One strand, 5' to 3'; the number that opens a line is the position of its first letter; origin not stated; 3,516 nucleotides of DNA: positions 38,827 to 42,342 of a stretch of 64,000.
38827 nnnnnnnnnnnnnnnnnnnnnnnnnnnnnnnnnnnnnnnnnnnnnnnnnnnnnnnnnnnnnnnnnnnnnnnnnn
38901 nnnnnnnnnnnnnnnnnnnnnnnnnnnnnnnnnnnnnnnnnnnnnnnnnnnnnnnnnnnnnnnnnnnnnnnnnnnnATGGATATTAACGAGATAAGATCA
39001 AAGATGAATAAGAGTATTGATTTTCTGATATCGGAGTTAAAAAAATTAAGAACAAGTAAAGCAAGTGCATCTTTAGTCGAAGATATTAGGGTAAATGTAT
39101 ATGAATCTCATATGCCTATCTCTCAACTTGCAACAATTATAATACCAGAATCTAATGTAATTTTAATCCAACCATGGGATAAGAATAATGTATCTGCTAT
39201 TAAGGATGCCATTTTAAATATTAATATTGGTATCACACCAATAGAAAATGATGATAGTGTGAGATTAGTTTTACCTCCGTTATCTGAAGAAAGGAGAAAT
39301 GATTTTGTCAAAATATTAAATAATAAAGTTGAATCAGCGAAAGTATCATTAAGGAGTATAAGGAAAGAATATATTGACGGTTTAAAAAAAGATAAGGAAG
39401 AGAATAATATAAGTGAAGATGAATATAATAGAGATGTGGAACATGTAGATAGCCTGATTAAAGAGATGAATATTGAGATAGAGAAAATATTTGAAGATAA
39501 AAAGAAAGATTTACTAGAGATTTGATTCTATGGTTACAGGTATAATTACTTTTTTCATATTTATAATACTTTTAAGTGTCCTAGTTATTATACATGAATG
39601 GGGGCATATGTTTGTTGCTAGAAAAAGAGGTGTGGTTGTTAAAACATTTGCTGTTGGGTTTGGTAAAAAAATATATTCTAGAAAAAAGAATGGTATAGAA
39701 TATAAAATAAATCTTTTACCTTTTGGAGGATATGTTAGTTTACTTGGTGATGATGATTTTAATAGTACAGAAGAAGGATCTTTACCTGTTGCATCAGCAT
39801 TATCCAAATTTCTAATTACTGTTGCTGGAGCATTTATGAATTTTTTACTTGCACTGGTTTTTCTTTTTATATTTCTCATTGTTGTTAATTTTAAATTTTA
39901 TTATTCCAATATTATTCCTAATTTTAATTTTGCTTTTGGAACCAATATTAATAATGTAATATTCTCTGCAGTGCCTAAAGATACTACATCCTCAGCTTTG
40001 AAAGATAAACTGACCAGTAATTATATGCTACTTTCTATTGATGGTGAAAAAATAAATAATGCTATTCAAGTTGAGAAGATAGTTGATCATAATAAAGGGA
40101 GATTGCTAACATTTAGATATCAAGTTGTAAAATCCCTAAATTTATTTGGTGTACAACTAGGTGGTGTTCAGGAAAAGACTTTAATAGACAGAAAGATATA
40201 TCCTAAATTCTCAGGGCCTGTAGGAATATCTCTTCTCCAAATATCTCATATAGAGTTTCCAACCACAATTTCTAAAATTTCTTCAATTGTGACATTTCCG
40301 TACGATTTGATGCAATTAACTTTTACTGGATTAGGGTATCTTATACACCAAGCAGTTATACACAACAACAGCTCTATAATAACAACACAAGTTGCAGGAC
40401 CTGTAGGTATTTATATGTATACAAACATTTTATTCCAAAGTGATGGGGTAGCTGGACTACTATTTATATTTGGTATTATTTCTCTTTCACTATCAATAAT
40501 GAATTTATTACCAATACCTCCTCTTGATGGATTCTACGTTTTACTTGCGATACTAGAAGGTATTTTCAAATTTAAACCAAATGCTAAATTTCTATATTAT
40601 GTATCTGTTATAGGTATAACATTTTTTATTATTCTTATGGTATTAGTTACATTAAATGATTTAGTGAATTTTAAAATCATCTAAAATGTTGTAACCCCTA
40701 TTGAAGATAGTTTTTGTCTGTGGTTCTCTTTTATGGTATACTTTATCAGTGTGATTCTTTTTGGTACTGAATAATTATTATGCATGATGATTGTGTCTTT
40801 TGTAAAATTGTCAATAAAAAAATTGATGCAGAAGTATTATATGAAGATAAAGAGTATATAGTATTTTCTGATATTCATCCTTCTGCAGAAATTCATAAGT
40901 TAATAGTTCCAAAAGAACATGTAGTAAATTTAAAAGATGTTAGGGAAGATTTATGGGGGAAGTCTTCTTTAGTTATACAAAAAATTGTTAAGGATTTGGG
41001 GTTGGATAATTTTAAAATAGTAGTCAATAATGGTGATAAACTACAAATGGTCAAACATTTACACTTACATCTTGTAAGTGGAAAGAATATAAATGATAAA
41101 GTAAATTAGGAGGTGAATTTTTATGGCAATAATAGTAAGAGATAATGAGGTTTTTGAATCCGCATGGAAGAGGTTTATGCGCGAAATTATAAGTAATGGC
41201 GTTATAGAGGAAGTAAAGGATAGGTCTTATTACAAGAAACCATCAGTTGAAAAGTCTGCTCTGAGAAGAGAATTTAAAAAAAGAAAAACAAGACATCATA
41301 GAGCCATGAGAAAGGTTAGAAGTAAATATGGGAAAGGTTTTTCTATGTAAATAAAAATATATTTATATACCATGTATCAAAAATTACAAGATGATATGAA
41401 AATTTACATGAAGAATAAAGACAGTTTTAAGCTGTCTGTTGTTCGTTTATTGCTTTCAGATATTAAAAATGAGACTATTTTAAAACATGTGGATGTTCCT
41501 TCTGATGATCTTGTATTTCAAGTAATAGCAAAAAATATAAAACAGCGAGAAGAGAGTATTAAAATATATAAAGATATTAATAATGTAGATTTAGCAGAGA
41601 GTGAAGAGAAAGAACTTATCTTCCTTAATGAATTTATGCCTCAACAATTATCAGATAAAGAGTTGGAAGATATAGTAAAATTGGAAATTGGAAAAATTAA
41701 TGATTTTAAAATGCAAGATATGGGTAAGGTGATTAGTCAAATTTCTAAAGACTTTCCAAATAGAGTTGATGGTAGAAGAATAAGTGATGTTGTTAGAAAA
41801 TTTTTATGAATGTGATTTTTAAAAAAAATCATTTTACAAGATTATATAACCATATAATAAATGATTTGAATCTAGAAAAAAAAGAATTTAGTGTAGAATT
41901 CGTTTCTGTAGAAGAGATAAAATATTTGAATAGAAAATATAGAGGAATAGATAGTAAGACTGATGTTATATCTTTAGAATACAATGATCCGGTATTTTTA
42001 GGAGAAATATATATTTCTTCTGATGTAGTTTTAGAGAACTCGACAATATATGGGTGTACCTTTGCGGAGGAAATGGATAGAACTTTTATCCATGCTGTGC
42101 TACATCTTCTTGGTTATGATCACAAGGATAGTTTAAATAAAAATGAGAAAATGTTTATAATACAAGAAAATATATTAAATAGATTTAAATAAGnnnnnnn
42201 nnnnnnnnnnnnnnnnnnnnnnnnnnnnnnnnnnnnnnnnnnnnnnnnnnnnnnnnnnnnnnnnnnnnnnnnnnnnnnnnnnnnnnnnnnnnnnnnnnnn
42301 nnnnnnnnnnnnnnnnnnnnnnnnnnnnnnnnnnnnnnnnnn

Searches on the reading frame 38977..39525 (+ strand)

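Call 7: search_protein_families(library=pfam, proteins=[window:38977-39525:+], max_evalue=0.01)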
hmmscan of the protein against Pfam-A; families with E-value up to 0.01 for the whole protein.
window:38977-39525:+ (182 aa): 1 family
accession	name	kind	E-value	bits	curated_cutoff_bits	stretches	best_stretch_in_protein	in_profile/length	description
PF01765.24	RRF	-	4.2e-47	160.5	29.7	1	19-180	3-164/164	Ribosome recycling factor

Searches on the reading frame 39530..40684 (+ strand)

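Call 10: search_protein_families(library=pfam, proteins=[window:39530-40684:+], max_evalue=0.001)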
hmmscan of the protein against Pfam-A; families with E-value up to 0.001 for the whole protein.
window:39530-40684:+ (384 aa): 1 family
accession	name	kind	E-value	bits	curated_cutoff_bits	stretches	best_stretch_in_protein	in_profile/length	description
PF02163.28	Peptidase_M50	-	1.5e-47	162.2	27.2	1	11-369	2-221/221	Peptidase family M50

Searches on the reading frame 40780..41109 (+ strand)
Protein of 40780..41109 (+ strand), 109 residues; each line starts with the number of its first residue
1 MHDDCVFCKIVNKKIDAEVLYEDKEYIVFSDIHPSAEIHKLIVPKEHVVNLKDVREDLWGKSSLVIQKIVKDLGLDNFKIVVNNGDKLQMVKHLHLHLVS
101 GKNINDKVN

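Call 10: search_protein_families(library=pfam, proteins=[window:40780-41109:+], max_evalue=0.001)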
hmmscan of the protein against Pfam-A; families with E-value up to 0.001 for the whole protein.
window:40780-41109:+ (109 aa): 2 families
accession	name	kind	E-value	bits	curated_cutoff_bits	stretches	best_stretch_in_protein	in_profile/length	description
PF01230.28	HIT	-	4.7e-21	75.7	21.5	1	13-103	2-97/98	HIT domain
PF11969.13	DcpS_C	-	6.3e-17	62.5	24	1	5-100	2-101/114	Scavenger mRNA decapping enzyme C-term binding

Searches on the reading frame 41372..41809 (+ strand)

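Call 10: search_protein_families(library=pfam, proteins=[window:41372-41809:+], max_evalue=0.001)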
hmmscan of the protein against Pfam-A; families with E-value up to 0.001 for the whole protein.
window:41372-41809:+ (145 aa): 1 family
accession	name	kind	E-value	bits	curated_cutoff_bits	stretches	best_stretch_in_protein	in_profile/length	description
PF09424.15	YqeY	-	1.2e-38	132.9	27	1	3-145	2-143/143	Yqey-like protein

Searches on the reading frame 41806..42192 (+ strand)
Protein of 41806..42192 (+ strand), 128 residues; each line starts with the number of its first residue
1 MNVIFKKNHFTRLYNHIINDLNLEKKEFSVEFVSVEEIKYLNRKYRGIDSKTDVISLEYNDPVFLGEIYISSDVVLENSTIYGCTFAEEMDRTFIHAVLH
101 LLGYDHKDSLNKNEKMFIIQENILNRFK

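Call 10: search_protein_families(library=pfam, proteins=[window:41806-42192:+], max_evalue=0.001)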
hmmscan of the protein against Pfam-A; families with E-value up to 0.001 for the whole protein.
window:41806-42192:+ (128 aa): 1 family
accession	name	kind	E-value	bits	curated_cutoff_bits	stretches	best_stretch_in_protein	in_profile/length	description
PF02130.23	YbeY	-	1.7e-28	99.5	25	1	7-126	8-128/129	Endoribonuclease YbeY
